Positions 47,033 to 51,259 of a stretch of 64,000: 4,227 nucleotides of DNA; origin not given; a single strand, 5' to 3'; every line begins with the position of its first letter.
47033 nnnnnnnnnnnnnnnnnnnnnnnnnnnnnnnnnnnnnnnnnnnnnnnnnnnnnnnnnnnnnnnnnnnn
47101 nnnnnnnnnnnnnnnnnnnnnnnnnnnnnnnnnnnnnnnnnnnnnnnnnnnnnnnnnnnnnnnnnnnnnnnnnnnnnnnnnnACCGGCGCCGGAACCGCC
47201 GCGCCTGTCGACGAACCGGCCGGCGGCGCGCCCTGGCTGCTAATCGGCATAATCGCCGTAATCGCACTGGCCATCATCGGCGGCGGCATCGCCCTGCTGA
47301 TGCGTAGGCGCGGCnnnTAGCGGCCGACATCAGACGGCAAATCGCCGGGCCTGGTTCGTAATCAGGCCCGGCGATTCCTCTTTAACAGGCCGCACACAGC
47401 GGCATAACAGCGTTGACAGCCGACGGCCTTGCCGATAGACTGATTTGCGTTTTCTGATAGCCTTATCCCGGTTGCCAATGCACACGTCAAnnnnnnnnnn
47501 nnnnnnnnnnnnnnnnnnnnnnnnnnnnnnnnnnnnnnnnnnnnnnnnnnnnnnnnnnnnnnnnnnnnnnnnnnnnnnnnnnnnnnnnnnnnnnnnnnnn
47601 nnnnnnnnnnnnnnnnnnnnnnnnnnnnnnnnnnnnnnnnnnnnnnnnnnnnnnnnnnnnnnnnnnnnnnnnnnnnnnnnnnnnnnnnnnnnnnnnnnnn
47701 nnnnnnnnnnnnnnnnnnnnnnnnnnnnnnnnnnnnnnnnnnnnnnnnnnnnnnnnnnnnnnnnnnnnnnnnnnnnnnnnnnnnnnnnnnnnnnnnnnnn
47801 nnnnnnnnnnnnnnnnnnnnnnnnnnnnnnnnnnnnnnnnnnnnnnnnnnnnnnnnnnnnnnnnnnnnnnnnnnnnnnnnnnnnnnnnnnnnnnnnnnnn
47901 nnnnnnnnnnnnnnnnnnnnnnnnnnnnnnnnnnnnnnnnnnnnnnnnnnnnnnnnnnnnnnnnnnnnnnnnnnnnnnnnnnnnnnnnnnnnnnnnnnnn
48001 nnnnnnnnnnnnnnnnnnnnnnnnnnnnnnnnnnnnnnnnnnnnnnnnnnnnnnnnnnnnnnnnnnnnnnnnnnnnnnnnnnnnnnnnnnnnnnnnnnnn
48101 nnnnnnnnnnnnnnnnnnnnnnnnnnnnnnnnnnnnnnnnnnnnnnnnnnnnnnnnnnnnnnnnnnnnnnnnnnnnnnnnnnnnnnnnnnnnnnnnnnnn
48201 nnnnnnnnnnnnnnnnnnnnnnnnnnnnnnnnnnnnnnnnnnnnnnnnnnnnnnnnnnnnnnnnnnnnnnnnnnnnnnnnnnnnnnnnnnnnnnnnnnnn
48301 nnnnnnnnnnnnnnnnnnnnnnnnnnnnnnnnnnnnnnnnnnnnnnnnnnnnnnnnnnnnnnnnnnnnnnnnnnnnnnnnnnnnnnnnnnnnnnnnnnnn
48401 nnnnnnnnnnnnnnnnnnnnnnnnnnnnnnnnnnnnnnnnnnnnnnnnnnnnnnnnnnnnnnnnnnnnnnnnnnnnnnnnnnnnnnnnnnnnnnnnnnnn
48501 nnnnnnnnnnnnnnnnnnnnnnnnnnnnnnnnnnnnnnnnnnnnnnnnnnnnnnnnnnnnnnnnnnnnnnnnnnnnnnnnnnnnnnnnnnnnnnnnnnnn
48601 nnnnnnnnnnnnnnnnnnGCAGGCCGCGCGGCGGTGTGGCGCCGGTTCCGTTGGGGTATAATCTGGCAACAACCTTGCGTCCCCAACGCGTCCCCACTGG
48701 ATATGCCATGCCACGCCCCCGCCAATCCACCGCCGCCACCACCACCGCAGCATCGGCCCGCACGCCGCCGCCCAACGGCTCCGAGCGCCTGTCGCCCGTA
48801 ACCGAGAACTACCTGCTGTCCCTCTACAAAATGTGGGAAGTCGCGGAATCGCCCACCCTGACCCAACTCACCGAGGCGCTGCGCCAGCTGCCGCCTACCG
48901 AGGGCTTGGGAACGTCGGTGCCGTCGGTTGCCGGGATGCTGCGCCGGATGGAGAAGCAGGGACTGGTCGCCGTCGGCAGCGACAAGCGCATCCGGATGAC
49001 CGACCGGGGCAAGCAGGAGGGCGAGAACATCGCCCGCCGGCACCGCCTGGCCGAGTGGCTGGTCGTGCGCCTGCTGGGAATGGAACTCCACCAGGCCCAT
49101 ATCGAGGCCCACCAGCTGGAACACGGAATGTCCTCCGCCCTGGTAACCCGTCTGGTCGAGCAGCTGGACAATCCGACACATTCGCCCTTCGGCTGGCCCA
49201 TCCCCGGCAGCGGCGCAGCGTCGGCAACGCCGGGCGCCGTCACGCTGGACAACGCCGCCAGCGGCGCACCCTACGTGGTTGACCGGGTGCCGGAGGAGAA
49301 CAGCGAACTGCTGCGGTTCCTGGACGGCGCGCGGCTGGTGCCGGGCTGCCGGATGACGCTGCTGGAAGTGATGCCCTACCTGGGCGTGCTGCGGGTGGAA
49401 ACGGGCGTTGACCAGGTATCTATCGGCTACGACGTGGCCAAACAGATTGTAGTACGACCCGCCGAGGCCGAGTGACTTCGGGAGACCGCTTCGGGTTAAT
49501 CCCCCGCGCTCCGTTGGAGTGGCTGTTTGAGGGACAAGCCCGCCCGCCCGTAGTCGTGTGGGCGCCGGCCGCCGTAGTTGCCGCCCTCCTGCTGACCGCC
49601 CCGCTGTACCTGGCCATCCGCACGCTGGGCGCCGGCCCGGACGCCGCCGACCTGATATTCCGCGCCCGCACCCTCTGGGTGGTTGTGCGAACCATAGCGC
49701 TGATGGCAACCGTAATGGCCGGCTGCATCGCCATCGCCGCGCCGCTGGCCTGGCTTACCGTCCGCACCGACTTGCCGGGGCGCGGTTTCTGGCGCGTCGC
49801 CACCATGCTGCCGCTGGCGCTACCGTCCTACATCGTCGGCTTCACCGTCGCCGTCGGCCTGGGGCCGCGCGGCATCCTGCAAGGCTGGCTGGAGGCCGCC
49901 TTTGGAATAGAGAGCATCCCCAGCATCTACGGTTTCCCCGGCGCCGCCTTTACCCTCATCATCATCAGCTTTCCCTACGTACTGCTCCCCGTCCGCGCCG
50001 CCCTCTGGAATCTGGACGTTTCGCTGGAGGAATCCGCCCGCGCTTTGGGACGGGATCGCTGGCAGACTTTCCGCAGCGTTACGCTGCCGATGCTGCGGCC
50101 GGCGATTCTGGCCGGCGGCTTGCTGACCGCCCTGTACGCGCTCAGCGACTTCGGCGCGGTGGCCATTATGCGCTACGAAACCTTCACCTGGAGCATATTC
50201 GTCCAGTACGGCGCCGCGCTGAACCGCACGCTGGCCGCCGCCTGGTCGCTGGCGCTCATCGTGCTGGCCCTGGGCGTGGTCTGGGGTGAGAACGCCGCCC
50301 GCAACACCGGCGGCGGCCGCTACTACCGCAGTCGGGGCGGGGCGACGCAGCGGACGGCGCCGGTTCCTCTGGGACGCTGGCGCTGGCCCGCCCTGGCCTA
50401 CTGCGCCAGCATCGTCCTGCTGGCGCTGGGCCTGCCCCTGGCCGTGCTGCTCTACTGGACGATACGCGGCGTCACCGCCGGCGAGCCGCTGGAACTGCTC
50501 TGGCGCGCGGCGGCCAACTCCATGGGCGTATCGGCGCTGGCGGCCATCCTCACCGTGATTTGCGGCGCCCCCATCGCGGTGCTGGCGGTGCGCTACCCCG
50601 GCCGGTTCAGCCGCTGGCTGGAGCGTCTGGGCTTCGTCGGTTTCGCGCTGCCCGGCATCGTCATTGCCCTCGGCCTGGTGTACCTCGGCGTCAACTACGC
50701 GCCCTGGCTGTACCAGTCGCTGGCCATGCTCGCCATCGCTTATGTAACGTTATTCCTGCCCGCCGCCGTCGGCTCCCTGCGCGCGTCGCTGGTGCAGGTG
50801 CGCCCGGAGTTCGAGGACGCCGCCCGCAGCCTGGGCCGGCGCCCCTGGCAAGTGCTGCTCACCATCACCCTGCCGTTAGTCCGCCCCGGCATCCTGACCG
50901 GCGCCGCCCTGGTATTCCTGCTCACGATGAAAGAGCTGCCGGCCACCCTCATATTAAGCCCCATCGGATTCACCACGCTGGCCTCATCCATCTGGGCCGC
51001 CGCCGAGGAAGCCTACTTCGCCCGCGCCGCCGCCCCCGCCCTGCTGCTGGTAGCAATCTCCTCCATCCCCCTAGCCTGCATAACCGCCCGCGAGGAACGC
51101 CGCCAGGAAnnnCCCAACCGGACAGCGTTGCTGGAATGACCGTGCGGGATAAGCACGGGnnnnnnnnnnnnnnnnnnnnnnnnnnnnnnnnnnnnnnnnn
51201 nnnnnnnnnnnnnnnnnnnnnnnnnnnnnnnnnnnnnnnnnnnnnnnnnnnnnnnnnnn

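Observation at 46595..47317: Shared C-terminal cassette (PT linker + CARDB-like domain + GGxPWLL-TM-RRRG) on two otherwise unrelated surface proteins: possible undescribed sorting/anchoring signal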

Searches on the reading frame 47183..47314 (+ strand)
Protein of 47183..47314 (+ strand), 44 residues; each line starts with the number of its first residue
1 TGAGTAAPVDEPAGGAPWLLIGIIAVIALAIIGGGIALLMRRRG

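Call 23: search_protein_families(library=ncbifam, proteins=[window:47183-47314:+], max_evalue=10)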
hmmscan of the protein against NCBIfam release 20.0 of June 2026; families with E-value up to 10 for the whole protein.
seq(44 aa): 4 families
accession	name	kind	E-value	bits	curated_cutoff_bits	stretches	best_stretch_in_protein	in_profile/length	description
NF058571.1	GVDTG_CTERM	domain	6.1e-05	23.2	29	1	1-43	8-44/44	GVDTG sorting domain-containing protein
NF033846.1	Rumino_NPXTG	domain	2.5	8.5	23.5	1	22-43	8-29/30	NPXTG-anchored protein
NF058670.1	sorting_LPXTATN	domain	3.9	7.9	32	0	18-43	11-32/32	LPxTATN C-terminal sorting signal domain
TIGR01167.1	LPXTG_anchor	domain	6.4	7.6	15.9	0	23-43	12-32/34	LPXTG cell wall anchor domain-containing protein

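Call 63: find_homologous_proteins(query=A3, max_evalue=10)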
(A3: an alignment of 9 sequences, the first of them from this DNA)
Query A3 (9 sequences) (41 aa, profile of the alignment): 3 proteins with E <= 10 among 6498 candidates.
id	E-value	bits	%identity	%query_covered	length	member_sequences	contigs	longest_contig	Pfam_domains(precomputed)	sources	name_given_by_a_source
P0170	1.1e-2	33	52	80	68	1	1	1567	-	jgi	jgi:hypothetical protein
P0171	3.0e-2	31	61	68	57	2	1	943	-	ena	-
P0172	5.4e+0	24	-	-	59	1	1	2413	-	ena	-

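Call 71: search_protein_families(library=ncbifam, proteins=[window:47183-47314:+], max_evalue=10)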
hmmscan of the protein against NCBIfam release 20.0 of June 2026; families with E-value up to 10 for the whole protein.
seq(44 aa): 4 families
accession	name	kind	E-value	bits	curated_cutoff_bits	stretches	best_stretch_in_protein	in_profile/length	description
NF058571.1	GVDTG_CTERM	domain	6.1e-05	23.2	29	1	1-43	8-44/44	GVDTG sorting domain-containing protein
NF033846.1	Rumino_NPXTG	domain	2.5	8.5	23.5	1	22-43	8-29/30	NPXTG-anchored protein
NF058670.1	sorting_LPXTATN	domain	3.9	7.9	32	0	18-43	11-32/32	LPxTATN C-terminal sorting signal domain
TIGR01167.1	LPXTG_anchor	domain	6.4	7.6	15.9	0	23-43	12-32/34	LPXTG cell wall anchor domain-containing protein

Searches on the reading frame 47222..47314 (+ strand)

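Call 70: search_protein_families(library=ncbifam, proteins=[window:47222-47314:+, window:47237-47314:+], max_evalue=10)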
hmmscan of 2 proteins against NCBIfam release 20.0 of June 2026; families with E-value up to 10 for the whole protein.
seq(31 aa): 8 families
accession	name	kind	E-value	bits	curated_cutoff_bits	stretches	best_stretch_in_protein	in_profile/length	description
NF058571.1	GVDTG_CTERM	domain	0.0076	16.5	29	1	3-30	20-44/44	GVDTG sorting domain-containing protein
NF040681.2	GPS-CTERM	domain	0.056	13.6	28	1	12-30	9-27/28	GPS-CTERM domain-containing protein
NF033846.1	Rumino_NPXTG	domain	0.064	13.6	23.5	1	9-30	8-29/30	NPXTG-anchored protein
NF058582.1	Microco_LAVTG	domain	0.66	10.1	27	1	8-30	11-33/34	LAVTG motif-containing sortase-dependent surface protein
TIGR03927.1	T7SS_EssA_Firm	equivalog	1.3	8.8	32.45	1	5-28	125-147/151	type VII secretion protein EssA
NF058670.1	sorting_LPXTATN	domain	1.4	9.3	32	0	5-30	11-32/32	LPxTATN C-terminal sorting signal domain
NF041528.1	strep_LAETG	domain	1.9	8.4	30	1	14-30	19-35/35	LAETG motif-containing sortase-dependent surface protein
TIGR01167.1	LPXTG_anchor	domain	3.1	8.6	15.9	1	10-30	12-32/34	LPXTG cell wall anchor domain-containing protein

seq(26 aa): 8 families
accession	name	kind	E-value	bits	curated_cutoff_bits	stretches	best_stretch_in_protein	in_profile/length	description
NF040681.2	GPS-CTERM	domain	0.028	14.6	28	1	7-25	9-27/28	GPS-CTERM domain-containing protein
NF058582.1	Microco_LAVTG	domain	0.13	12.4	27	1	3-25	11-33/34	LAVTG motif-containing sortase-dependent surface protein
NF033846.1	Rumino_NPXTG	domain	0.2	12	23.5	1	4-25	8-29/30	NPXTG-anchored protein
NF058571.1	GVDTG_CTERM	domain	0.3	11.4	29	1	2-25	24-44/44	GVDTG sorting domain-containing protein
NF041528.1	strep_LAETG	domain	0.33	10.8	30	1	9-25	19-35/35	LAETG motif-containing sortase-dependent surface protein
TIGR01167.1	LPXTG_anchor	domain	1.4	9.7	15.9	1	5-25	12-32/34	LPXTG cell wall anchor domain-containing protein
NF058670.1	sorting_LPXTATN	domain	4.1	7.8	32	0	10-25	17-32/32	LPxTATN C-terminal sorting signal domain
TIGR03927.1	T7SS_EssA_Firm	equivalog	6.4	6.6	32.45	1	1-24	126-148/151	type VII secretion protein EssA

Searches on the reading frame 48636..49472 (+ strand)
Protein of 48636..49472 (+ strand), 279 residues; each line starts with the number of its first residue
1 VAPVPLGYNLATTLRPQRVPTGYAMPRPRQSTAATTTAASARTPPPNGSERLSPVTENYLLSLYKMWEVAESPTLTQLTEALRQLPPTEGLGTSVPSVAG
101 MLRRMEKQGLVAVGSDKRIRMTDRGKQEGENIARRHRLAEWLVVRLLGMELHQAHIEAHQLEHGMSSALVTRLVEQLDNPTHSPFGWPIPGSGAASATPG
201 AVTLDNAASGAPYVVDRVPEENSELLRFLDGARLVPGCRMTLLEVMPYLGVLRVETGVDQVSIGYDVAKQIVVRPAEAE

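Call 41: search_protein_families(library=pfam, proteins=[window:48636-49472:+], max_evalue=0.001)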
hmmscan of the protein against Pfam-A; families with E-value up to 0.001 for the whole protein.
window:48636-49472:+ (279 aa): 3 families
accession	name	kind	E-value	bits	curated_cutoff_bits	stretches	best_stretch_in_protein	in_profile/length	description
PF02742.21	Fe_dep_repr_C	-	5.1e-20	71.7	27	1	122-190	1-69/70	Iron dependent repressor, metal binding and dimerisation domain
PF04023.20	FeoA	-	9.3e-11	42.1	23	1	202-275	1-74/74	FeoA domain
PF01325.25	Fe_dep_repress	-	1.9e-07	31.6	26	1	52-116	2-57/60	Iron dependent repressor, N-terminal DNA binding domain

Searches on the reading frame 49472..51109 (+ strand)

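Call 41: search_protein_families(library=pfam, proteins=[window:49472-51109:+], max_evalue=0.001)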
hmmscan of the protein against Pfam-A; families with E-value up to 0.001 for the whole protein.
window:49472-51109:+ (546 aa): 1 family
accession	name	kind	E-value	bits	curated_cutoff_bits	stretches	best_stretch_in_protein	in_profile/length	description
PF00528.27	BPD_transp_1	-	4.9e-24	85.5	26.4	2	368-532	4-170/184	Binding-protein-dependent transport system inner membrane component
